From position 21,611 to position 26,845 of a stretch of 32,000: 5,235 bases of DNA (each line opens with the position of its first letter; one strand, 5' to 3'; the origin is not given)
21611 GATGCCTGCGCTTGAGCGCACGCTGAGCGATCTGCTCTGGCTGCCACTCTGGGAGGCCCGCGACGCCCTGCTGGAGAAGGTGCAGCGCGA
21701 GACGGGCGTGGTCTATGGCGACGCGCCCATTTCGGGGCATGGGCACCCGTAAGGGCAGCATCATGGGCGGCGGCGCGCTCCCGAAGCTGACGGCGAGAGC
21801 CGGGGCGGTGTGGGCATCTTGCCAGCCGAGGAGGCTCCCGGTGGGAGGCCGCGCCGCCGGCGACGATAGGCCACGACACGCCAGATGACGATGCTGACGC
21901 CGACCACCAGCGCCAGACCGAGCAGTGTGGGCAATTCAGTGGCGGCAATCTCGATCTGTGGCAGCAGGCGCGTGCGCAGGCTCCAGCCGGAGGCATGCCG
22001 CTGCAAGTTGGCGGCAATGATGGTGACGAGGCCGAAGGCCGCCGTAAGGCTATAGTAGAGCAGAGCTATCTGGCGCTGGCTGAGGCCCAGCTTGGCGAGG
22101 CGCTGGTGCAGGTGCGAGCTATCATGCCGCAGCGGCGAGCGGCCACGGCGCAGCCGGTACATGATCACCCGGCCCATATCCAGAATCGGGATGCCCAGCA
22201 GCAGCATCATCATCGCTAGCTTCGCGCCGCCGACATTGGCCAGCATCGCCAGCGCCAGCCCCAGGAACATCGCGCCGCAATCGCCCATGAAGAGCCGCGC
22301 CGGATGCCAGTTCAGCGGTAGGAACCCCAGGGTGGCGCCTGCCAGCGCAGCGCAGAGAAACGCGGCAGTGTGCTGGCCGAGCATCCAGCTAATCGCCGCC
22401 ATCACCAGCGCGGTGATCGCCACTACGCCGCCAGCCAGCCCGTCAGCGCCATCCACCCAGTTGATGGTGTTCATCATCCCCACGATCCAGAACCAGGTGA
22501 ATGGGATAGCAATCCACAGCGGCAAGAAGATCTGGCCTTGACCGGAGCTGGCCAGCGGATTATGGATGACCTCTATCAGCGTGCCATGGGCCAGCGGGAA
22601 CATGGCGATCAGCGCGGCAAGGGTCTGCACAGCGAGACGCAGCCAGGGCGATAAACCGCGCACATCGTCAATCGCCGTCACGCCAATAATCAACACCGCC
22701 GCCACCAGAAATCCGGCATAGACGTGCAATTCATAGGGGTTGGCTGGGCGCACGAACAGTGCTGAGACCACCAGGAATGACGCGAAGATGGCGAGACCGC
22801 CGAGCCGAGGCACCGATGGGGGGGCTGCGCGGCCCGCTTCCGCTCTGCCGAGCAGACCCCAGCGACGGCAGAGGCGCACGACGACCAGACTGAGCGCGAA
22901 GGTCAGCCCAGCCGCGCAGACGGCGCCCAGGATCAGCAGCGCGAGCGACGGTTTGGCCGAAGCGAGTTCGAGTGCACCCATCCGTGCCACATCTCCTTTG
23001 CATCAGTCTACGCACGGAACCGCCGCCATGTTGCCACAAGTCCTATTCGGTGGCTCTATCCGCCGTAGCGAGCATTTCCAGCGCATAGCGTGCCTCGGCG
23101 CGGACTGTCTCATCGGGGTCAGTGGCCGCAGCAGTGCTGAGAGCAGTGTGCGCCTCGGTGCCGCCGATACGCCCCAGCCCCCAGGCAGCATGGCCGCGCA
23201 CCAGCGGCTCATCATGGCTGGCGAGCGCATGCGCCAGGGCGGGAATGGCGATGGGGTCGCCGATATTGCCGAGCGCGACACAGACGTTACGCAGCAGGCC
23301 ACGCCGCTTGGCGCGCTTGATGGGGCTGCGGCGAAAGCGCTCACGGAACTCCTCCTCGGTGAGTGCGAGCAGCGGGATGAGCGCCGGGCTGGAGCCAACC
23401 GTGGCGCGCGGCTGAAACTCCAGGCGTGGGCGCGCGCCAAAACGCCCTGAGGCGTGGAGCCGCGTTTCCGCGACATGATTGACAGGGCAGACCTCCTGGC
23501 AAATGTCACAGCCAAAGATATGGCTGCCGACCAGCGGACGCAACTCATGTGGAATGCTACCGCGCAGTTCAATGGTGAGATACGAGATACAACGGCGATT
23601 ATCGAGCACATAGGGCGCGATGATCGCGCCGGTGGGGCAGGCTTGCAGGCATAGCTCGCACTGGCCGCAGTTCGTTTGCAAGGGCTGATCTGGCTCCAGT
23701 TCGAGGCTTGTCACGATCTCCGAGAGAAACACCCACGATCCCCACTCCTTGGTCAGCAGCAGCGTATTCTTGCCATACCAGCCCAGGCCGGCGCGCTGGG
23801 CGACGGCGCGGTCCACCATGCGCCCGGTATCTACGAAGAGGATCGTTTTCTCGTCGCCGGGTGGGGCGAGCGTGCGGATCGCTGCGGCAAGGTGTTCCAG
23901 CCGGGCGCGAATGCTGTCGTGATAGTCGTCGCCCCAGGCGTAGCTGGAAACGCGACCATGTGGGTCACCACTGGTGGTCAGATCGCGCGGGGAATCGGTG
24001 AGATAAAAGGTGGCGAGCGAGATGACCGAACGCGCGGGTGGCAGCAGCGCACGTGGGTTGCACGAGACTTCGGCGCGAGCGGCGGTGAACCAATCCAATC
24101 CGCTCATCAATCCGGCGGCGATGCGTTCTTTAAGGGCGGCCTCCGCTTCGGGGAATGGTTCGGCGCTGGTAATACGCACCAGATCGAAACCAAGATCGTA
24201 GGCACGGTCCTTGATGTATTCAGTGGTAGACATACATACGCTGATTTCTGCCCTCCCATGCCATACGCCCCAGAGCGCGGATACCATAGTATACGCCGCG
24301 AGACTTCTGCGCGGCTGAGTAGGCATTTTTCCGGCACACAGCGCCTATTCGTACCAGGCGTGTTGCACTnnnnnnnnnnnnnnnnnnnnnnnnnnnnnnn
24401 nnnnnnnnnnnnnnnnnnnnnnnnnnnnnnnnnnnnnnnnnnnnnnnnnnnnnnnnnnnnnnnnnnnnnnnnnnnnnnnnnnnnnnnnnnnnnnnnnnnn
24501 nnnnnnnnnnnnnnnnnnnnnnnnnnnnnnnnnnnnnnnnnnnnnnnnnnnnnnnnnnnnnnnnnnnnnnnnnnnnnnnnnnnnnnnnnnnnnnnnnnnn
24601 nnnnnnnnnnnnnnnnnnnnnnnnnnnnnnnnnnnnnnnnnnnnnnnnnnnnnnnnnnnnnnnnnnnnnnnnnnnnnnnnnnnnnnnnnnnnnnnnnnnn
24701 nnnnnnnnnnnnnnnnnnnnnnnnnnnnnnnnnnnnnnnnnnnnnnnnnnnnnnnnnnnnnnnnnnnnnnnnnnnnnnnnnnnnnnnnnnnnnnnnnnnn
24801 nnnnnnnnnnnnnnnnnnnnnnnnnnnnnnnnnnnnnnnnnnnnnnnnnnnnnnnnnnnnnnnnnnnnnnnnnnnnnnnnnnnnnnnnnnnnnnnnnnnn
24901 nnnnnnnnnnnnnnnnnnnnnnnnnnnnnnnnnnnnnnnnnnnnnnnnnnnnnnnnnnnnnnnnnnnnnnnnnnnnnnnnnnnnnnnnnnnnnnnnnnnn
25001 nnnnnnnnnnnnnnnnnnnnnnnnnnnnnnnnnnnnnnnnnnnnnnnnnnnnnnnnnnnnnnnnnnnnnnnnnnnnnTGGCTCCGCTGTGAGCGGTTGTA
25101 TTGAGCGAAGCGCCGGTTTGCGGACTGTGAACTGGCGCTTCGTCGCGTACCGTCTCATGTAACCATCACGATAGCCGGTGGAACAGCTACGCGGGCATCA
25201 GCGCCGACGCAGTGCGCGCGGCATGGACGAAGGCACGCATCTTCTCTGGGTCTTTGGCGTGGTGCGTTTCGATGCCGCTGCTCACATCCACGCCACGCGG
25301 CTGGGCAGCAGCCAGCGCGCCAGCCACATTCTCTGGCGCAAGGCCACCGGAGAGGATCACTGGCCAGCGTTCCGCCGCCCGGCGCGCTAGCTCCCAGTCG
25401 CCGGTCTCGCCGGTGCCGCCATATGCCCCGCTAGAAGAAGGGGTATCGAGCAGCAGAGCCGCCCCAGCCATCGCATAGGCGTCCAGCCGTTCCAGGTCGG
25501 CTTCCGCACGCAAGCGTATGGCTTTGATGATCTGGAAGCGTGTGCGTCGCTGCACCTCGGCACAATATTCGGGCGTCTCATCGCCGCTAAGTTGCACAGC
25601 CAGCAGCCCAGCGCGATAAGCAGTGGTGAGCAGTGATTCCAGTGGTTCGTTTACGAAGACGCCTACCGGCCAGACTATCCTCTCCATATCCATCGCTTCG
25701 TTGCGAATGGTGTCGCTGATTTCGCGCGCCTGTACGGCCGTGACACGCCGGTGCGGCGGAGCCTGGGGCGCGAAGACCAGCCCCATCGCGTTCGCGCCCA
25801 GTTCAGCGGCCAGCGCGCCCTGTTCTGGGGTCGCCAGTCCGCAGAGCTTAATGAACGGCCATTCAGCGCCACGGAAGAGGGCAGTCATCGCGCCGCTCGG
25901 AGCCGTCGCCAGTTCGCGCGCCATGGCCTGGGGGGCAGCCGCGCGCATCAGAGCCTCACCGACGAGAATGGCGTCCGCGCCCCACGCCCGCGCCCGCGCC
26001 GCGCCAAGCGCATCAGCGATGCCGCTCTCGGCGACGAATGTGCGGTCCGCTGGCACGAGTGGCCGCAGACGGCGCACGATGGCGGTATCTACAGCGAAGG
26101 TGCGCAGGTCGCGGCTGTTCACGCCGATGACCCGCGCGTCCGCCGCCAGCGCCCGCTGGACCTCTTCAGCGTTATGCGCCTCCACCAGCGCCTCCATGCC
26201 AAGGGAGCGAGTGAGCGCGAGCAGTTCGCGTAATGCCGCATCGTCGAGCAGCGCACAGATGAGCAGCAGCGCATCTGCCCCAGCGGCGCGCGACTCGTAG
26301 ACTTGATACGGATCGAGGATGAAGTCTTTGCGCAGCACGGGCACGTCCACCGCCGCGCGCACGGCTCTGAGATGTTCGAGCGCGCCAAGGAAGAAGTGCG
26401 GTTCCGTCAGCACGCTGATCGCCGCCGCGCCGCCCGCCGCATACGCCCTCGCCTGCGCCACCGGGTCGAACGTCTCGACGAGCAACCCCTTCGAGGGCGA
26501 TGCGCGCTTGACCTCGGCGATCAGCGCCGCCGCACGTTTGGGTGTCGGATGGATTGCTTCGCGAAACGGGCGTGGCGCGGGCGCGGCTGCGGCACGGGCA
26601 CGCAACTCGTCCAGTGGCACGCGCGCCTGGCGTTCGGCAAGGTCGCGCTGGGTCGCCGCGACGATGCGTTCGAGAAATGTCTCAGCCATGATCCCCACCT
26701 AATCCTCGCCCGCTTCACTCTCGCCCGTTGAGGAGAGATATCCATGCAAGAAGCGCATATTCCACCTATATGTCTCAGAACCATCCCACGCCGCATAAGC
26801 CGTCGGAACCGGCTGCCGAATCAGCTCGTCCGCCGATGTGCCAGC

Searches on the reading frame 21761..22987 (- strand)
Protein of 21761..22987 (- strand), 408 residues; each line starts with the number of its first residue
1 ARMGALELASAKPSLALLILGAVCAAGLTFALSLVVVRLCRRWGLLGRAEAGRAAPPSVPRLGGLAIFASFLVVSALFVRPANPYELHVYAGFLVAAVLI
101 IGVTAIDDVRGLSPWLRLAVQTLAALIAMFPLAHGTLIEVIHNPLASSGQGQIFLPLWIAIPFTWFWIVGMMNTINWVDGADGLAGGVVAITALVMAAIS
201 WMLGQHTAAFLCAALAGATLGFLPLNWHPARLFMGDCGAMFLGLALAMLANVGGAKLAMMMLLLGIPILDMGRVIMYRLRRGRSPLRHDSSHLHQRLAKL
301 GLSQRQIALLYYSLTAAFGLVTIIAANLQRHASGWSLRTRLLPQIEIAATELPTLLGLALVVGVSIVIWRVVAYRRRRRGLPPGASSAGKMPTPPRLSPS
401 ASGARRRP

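Call 65: search_protein_families(library=pfam, proteins=[window:21761-22987:-], max_evalue=0.0001)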
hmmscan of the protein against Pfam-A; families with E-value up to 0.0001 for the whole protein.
window:21761-22987:- (408 aa): 1 family
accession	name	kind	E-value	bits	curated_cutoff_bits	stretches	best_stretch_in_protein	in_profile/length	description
PF00953.26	Glycos_transf_4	-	1.6e-39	135.9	27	1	91-250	2-156/160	Glycosyl transferase family 4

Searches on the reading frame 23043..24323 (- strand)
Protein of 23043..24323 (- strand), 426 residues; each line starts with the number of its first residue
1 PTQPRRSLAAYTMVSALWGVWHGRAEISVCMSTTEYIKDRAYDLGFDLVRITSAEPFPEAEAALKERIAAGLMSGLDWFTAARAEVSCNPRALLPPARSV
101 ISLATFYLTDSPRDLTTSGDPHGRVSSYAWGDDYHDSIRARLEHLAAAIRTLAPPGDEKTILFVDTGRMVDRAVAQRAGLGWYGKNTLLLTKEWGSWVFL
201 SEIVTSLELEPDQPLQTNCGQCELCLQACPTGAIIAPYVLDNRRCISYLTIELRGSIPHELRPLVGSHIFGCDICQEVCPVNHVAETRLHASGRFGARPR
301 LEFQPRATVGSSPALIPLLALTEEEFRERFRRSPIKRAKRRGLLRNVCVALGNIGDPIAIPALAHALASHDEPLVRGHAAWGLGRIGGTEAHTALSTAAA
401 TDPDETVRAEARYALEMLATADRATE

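Call 65: search_protein_families(library=pfam, proteins=[window:23043-24323:-], max_evalue=0.0001)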
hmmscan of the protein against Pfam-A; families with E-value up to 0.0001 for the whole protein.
window:23043-24323:- (426 aa): 7 families
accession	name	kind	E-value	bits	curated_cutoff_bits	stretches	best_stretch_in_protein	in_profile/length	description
PF13484.11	Fer4_16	-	4.8e-22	79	30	1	218-282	1-66/66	4Fe-4S double cluster binding domain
PF08331.15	QueG_DUF1730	-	7.5e-18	64.7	25.1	1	88-166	2-77/77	Epoxyqueuosine reductase QueG, DUF1730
PF13646.12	HEAT_2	-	1e-14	55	27.7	1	345-416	18-88/88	HEAT repeats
PF03130.22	HEAT_PBS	-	8.9e-07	29.3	20.9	0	350-368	8-26/27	PBS lyase HEAT-like repeat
PF13187.11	Fer4_9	-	2.4e-06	27.9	27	0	215-234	34-52/52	4Fe-4S dicluster domain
PF14697.11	Fer4_21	-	1.5e-05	25.4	35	0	265-282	37-54/59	4Fe-4S dicluster domain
PF00037.32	Fer4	-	5.1e-05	23.4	21.1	0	218-234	7-23/24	4Fe-4S binding domain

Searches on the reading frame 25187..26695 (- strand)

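Call 65: search_protein_families(library=pfam, proteins=[window:25187-26695:-], max_evalue=0.0001)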
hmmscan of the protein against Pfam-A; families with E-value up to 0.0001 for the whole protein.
window:25187-26695:- (502 aa): 2 families
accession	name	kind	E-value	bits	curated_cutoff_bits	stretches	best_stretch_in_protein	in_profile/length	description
PF00218.27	IGPS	-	2.5e-86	289.4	27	1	8-262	1-254/254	Indole-3-glycerol phosphate synthase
PF00697.28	PRAI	-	6e-34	117.9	22.7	1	283-491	2-192/193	N-(5'phosphoribosyl)anthranilate (PRA) isomerase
